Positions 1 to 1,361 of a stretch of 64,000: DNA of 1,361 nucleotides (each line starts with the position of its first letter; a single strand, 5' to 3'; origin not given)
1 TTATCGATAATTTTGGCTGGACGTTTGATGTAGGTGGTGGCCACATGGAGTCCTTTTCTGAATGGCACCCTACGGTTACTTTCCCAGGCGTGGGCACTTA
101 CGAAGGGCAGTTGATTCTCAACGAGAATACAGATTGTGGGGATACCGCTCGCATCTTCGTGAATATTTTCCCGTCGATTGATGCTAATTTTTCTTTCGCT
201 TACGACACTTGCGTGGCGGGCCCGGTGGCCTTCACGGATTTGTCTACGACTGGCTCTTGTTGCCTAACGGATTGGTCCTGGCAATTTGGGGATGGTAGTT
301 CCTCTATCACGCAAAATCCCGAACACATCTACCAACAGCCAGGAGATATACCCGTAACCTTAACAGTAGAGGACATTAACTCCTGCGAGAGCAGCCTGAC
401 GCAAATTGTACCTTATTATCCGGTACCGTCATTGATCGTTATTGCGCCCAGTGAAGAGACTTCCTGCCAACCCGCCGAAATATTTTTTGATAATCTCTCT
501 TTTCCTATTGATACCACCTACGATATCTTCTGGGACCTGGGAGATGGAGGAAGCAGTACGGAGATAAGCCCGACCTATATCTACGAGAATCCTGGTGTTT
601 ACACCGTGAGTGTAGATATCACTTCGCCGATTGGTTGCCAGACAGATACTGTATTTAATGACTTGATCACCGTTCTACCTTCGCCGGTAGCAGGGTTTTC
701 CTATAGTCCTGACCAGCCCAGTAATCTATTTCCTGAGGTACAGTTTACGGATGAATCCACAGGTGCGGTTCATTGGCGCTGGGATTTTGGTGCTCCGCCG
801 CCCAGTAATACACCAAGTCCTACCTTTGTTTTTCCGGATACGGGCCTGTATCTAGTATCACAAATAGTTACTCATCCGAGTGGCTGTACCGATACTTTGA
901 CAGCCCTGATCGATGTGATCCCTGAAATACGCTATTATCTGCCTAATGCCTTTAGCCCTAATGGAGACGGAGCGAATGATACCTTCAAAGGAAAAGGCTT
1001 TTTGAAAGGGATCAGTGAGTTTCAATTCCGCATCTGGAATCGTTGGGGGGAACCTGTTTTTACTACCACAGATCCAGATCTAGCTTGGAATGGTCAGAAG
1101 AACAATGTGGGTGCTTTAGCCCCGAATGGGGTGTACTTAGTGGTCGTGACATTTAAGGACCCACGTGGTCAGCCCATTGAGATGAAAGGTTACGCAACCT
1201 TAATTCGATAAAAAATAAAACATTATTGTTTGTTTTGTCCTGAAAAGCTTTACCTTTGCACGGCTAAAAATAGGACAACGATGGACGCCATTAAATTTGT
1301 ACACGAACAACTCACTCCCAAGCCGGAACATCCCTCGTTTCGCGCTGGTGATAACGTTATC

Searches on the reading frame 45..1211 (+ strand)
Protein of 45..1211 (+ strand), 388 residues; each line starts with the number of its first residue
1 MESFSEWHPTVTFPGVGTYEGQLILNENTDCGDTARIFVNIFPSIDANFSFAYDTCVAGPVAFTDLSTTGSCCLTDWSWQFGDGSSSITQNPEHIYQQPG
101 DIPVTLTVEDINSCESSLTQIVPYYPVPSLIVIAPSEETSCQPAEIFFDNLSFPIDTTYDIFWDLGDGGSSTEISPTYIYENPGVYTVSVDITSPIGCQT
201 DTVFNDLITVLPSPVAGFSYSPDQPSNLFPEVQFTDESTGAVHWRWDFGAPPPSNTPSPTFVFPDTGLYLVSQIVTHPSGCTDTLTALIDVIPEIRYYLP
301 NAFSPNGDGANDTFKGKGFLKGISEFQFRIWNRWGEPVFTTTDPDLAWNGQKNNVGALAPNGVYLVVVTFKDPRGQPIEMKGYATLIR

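Call 10: search_protein_families(library=pfam, proteins=[window:45-1211:+], max_evalue=0.001)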
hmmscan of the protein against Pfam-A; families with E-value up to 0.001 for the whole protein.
window:45-1211:+ (388 aa): 3 families
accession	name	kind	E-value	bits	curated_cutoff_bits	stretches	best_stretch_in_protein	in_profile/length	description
PF18911.6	PKD_4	-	7.6e-34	116.1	27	3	61-119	20-78/85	PKD domain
PF00801.26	PKD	-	5.1e-25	87.7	23.5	3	60-115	16-72/80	PKD domain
PF13585.12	CHU_C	-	3.4e-17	62.8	27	1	299-385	3-85/86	CHU_C Type IX secretion signal domain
